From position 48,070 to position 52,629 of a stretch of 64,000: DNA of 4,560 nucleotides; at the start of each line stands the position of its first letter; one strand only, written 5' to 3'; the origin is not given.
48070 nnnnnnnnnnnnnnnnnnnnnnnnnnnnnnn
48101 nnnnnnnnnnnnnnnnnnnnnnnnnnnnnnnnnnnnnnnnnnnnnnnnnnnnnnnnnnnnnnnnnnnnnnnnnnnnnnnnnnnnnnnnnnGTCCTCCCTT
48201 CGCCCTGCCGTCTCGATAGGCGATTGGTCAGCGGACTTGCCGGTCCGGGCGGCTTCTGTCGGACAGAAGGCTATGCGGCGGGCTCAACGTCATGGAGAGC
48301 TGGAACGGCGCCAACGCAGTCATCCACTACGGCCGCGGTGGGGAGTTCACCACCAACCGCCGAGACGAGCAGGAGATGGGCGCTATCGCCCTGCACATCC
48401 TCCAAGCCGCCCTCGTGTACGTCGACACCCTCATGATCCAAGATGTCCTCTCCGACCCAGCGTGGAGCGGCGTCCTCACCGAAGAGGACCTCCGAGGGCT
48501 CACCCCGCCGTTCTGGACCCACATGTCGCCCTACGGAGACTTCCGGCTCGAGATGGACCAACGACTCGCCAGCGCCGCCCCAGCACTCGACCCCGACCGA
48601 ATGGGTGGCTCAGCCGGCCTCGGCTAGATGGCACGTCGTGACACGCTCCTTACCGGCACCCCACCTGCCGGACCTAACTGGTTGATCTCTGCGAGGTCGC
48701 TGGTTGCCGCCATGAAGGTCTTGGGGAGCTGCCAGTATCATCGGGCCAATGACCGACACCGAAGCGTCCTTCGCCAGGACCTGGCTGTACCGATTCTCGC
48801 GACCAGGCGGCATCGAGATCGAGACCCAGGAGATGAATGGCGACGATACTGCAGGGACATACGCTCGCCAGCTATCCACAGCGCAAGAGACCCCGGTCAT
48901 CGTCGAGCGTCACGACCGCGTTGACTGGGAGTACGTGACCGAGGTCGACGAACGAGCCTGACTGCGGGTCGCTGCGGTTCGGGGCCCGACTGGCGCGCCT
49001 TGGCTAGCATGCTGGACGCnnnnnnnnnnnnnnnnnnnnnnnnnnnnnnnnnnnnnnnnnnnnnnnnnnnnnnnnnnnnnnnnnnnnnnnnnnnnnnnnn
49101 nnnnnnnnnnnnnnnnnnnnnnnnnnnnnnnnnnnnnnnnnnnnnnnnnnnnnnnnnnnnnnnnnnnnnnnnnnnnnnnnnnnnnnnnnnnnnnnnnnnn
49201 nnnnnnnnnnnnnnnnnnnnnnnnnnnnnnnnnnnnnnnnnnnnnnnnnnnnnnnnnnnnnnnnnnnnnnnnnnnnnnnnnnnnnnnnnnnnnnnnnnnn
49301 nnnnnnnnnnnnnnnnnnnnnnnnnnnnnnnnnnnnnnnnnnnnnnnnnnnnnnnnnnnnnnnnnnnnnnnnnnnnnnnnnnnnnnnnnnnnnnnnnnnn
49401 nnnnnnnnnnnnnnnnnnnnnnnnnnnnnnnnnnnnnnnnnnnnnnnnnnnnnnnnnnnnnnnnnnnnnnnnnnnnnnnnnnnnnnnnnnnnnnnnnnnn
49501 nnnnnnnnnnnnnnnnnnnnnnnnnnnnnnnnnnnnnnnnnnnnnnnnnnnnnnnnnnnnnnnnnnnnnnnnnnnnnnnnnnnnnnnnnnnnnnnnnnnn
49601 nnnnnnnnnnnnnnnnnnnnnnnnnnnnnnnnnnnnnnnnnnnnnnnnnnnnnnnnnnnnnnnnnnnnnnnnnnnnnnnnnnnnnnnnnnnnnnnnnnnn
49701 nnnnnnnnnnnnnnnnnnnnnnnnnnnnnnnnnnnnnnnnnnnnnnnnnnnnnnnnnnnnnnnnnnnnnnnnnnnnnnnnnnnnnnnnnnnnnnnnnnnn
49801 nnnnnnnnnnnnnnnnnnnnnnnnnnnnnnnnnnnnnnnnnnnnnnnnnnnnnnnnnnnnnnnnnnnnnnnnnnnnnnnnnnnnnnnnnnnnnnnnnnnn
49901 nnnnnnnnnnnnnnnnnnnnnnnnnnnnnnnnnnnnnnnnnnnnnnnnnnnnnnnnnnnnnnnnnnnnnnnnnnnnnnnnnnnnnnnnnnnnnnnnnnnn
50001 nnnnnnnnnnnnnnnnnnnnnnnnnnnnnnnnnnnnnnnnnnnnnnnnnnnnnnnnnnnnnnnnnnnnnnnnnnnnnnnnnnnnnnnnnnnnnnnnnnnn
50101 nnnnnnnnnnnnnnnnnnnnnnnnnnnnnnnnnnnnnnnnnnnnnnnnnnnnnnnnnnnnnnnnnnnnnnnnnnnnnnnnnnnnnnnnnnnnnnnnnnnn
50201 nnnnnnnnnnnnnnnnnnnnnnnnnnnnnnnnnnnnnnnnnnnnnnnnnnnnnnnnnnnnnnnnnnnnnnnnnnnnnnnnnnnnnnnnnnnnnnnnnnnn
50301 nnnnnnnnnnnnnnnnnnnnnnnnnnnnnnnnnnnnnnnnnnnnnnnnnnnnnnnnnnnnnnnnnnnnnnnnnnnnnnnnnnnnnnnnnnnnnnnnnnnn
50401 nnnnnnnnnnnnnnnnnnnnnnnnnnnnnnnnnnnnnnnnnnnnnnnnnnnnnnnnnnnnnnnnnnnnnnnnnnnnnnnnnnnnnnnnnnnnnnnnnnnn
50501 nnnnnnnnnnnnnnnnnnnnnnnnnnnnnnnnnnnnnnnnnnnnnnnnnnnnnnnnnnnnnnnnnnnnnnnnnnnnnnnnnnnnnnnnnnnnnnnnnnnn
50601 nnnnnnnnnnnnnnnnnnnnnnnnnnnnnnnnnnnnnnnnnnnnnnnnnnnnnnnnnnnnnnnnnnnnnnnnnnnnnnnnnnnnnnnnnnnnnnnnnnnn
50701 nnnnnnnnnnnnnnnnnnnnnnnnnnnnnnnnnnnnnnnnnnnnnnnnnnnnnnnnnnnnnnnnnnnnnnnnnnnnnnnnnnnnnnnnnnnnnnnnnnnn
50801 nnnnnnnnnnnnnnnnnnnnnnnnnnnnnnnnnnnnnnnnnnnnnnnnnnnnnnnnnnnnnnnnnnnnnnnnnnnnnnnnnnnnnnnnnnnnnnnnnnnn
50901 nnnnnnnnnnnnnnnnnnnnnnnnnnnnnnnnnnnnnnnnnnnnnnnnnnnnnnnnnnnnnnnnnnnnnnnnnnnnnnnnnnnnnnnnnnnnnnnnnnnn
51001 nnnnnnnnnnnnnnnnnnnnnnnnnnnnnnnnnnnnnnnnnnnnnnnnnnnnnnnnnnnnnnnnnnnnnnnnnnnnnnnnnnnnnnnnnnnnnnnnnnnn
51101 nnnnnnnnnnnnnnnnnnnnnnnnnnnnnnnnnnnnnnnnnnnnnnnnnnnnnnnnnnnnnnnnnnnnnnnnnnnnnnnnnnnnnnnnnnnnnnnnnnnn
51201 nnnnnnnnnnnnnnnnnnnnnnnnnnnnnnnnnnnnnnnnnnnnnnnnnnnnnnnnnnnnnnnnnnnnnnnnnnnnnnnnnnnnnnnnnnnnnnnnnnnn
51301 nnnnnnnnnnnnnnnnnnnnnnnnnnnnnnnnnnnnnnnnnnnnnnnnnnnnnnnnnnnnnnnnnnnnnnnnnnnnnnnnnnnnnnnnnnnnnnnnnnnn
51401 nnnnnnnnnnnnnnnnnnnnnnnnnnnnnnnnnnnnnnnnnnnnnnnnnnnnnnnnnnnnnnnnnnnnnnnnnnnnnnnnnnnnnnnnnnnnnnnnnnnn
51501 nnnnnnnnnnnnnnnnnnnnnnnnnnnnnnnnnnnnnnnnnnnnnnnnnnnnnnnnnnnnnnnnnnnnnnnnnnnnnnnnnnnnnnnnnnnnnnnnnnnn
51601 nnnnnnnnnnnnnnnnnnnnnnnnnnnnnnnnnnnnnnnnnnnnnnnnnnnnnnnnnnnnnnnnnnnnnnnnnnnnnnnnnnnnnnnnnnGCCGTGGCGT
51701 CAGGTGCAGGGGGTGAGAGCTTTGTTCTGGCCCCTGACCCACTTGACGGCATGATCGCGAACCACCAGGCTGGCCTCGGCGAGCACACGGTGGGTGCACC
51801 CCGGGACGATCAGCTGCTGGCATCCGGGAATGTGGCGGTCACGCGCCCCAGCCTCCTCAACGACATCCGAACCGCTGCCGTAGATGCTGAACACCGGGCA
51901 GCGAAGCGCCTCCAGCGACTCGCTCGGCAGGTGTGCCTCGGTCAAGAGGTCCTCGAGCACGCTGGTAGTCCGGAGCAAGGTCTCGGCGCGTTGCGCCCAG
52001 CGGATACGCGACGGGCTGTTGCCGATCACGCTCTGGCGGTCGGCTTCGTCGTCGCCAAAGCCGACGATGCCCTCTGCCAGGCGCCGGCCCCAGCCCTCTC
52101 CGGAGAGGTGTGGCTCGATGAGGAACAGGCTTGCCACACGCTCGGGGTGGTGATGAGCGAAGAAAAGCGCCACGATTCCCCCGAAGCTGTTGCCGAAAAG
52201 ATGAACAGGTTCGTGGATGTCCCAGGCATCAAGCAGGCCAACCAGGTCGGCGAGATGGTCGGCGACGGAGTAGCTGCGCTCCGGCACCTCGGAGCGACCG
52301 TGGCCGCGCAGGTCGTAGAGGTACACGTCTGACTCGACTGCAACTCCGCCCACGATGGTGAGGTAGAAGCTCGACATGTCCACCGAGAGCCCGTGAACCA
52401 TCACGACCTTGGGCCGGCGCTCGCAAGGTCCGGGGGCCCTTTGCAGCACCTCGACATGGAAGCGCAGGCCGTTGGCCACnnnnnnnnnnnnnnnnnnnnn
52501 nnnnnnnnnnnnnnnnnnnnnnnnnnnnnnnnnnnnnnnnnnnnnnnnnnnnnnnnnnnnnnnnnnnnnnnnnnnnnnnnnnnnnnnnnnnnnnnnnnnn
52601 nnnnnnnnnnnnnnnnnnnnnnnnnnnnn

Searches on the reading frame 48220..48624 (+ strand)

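Call 11: search_protein_families(library=pfam, proteins=[window:48220-48624:+], max_evalue=0.01)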
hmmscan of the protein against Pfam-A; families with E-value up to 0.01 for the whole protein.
window:48220-48624:+ (135 aa): 1 family
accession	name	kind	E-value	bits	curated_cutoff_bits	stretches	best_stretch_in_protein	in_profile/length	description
PF01526.23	DDE_Tnp_Tn3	-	7.4e-21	74.8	24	1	17-108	297-389/389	Tn3 transposase DDE domain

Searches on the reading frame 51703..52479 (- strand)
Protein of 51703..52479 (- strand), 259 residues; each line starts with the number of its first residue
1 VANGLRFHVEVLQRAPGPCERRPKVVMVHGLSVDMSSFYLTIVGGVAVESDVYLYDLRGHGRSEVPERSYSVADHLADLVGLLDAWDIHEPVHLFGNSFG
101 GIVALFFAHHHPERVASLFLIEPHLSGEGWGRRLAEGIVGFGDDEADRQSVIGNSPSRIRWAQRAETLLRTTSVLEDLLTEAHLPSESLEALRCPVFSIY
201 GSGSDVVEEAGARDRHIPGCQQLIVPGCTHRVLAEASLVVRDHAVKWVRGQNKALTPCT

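Call 52: search_protein_families(library=pfam, proteins=[window:51703-52479:-], max_evalue=1)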
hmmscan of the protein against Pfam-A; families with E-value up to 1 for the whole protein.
window:51703-52479:- (259 aa): 7 families
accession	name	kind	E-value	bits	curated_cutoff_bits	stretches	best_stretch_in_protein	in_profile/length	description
PF00561.26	Abhydrolase_1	-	6.3e-18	65.8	25.8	1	25-127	3-106/245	alpha/beta hydrolase fold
PF12697.13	Abhydrolase_6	-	1.9e-17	65.1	26.3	1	25-235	1-210/217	Alpha/beta hydrolase family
PF12146.15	Hydrolase_4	-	1.2e-14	54.6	27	1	22-235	4-237/239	Serine aminopeptidase, S33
PF00975.26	Thioesterase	-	0.00026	21.7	26.4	1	25-122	3-101/226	Thioesterase domain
PF00756.26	Esterase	-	0.00095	19.4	22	1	92-169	117-173/251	Putative esterase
PF03096.20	Ndr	-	0.0021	17.3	23.3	1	70-135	79-144/283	Ndr family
PF20408.4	Abhydrolase_11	-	0.19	11.9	27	1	53-111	41-97/193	Alpha/beta hydrolase domain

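Call 73: search_protein_families(library=ncbifam, proteins=[window:51703-52479:-], max_evalue=0.001)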
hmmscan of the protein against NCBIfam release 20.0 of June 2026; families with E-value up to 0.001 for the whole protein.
window:51703-52479:- (259 aa): 30 families (the best 25 are shown)
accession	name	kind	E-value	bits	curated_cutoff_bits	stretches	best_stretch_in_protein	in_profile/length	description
TIGR02427.1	protocat_pcaD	equivalog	3.1e-20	72.6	255.85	1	17-122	8-111/251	3-oxoadipate enol-lactonase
NF011457.0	PRK14875.1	equivalog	5.5e-19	68.4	307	1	20-125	130-233/372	acetoin dehydrogenase dihydrolipoyllysine-residue acetyltransferase subunit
NF051488.1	bifunc_PcaDC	exception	3.1e-18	66.1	390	1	17-124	8-112/375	bifunctional 3-oxoadipate enol-lactonase/4-carboxymuconolactone decarboxylase PcaDC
NF051487.1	bifunc_PcaCD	exception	2.2e-15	56.7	430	1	11-120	162-268/413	bifunctional 4-carboxymuconolactone decarboxylase/3-oxoadipate enol-lactonase PcaCD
NF050089.1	i_nPHAscl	equivalog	4.6e-13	48.9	300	1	23-122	19-116/288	intracellular short-chain-length polyhydroxyalkanoate depolymerase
NF002938.0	PRK03592.1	equivalog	5.4e-12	45.7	241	1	24-130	32-136/298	haloalkane dehalogenase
NF045632.1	hydroxlase_HsaD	equivalog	4.7e-11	42.2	400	1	21-123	33-137/290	4,5:9,10-diseco-3-hydroxy-5,9,17-trioxoandrosta-1(10),2-diene-4-oate hydrolase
TIGR03611.1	RutD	equivalog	5.8e-11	42.3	238.5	1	18-123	9-113/258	pyrimidine utilization protein D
NF052610.1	macro_16_ester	equivalog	6.2e-11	42.2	420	1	52-123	54-127/281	alpha/beta fold macrolide esterase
NF004514.1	PRK05855.1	equivalog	1e-10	40.8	455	1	21-104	21-105/578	SDR family oxidoreductase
TIGR03695.1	menH_SHCHC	equivalog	1.4e-10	41.1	208.55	1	22-121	2-102/252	2-succinyl-6-hydroxy-2,4-cyclohexadiene-1-carboxylate synthase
NF053684.1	esterase_mleBCA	exception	4.4e-10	39.2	570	1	52-123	54-127/281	BCA family alpha/beta fold macrolide esterase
TIGR01738.1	bioH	equivalog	7.6e-10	38.8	206.95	1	23-121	5-96/245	pimeloyl-ACP methyl ester esterase BioH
NF052614.1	AB_fold_OlsI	equivalog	6.9e-09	35.6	385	1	20-255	15-262/272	ornithine lipid biosynthesis O-acyltransferase OlsI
NF007954.0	PRK10673.1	equivalog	1.8e-08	34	399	1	13-121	8-112/255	esterase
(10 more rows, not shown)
